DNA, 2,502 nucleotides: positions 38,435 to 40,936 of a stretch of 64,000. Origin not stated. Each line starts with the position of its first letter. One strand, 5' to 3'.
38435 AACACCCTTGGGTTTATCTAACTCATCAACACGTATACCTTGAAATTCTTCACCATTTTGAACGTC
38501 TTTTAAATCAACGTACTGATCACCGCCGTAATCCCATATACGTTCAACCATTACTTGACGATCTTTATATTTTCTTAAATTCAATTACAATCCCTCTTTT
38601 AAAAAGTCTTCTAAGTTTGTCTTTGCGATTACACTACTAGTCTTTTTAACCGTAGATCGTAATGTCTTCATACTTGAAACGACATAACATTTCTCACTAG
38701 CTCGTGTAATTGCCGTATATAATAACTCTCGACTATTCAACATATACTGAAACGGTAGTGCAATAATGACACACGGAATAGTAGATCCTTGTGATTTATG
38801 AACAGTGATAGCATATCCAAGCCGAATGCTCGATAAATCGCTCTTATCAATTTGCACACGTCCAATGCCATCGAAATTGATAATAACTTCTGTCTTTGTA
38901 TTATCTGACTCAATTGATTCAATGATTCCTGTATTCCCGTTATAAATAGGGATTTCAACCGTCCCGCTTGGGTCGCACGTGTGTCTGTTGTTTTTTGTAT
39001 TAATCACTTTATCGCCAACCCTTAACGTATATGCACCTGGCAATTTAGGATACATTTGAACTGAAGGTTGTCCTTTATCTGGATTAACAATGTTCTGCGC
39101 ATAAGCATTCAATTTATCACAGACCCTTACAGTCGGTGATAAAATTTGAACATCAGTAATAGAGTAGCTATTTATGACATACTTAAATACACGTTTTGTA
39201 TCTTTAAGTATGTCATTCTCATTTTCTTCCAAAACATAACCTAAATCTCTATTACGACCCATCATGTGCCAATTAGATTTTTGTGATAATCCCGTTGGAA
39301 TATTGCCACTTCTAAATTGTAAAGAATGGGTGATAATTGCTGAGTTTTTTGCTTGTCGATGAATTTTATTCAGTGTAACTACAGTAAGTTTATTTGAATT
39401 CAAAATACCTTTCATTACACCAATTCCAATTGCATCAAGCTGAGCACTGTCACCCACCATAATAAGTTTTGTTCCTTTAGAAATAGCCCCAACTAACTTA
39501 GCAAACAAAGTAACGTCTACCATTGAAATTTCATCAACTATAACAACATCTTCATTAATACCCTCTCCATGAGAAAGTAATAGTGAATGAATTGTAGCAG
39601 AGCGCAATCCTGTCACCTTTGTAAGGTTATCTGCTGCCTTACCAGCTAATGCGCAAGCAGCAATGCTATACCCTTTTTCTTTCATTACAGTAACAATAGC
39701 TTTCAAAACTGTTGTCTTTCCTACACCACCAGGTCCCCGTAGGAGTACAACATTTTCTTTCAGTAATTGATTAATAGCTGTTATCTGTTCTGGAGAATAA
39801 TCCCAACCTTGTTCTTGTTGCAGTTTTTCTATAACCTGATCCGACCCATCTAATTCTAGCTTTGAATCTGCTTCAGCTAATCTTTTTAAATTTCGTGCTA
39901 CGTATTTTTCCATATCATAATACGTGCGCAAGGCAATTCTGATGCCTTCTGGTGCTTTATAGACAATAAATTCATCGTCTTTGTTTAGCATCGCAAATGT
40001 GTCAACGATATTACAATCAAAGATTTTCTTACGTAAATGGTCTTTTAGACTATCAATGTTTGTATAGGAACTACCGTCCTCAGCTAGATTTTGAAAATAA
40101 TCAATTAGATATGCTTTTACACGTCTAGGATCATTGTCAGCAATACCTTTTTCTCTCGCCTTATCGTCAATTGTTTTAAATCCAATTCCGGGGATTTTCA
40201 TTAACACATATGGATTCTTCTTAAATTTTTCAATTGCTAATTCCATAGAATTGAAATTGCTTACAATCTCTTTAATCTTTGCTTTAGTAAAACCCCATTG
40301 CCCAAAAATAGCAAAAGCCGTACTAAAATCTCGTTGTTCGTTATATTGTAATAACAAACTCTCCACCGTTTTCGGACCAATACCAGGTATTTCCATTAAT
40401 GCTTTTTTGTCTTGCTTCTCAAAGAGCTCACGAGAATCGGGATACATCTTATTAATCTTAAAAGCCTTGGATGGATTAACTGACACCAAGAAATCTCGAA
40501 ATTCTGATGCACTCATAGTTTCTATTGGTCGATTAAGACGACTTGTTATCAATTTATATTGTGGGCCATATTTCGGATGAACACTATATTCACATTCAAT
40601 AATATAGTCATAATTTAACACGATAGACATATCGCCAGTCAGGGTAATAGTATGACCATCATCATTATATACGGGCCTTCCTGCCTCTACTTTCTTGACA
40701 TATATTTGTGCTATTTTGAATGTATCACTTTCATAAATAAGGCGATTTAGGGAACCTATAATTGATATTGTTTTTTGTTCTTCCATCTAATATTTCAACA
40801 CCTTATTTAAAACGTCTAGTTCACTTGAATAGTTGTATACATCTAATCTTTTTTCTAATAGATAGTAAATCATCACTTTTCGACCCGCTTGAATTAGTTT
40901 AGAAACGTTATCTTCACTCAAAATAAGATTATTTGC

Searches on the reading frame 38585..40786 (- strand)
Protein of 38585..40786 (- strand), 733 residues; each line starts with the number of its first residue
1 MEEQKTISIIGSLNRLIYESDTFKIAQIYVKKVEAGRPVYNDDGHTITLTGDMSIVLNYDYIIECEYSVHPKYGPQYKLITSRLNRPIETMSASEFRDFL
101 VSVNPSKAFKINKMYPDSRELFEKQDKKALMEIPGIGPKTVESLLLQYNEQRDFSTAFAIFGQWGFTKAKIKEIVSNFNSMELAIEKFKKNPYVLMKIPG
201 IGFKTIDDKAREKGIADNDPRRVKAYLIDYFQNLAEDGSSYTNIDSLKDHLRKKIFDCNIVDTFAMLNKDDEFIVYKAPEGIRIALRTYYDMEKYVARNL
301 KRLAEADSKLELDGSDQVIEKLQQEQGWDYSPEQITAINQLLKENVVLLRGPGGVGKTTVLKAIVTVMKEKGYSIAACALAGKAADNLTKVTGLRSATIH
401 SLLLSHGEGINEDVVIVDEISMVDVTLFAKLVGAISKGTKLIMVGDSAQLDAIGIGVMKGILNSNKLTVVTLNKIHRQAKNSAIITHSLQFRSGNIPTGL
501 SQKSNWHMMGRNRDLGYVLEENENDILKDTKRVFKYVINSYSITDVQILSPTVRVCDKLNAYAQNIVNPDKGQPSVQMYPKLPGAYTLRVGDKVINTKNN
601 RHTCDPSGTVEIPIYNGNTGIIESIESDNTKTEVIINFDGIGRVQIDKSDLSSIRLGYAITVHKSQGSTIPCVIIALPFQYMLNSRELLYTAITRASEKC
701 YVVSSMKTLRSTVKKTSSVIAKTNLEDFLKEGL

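Call 76: search_protein_families(library=pfam, proteins=[window:38585-40786:-], max_evalue=0.001)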
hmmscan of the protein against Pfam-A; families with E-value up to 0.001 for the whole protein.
window:38585-40786:- (733 aa): 18 families
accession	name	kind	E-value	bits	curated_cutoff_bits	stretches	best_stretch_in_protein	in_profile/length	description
PF13604.12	AAA_30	-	2.2e-39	135.6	27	1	330-501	2-178/191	AAA domain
PF13245.12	AAA_19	-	6.7e-28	98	25.1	1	334-452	1-131/134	AAA domain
PF14490.11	HHH_RecD2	-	1.3e-16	60.7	27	1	150-241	1-92/92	ATP-dependent RecD2 DNA helicase HHH domain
PF13538.12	UvrD_C_2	-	4.1e-16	59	27.4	1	657-703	2-52/52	UvrD-like helicase C-terminal domain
PF01443.25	Viral_helicase1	-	2.3e-12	47.6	21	2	350-450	4-97/228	Viral superfamily 1 RNA helicase core domain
PF18335.7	SH3_13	-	2.7e-10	40.3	41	1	559-638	1-65/65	ATP-dependent RecD-like DNA helicase SH3 domain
PF13086.12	AAA_11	-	1.7e-08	35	27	0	332-389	4-69/257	AAA domain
PF14520.12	HHH_5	-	2.7e-08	34.6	27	1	103-147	10-54/57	Helix-hairpin-helix domain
PF23139.1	OB_YrrC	-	2.8e-06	27.6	27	1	8-81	3-70/76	ATP-dependent DNA helicase YrrC, OB-fold domain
PF20720.3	nSTAND3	-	1.2e-05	25.5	27.2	1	336-378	9-51/155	Novel STAND NTPase 3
PF05970.20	PIF1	-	3.7e-05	23.9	25.9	0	340-431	18-122/223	PIF1-like helicase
PF00633.29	HHH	-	5.4e-05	23.3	24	0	128-145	11-28/30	Helix-hairpin-helix motif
PF02562.22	PhoH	-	8.2e-05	22.6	27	0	399-462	107-169/205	PhoH-like protein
PF00004.35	AAA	-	9.1e-05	23.3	21.2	1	347-420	1-66/131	ATPase family associated with various cellular activities (AAA)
PF25199.1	nSTAND_NTPase5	-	0.00029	21.1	34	1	343-377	40-75/145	Novel STAND NTPase 5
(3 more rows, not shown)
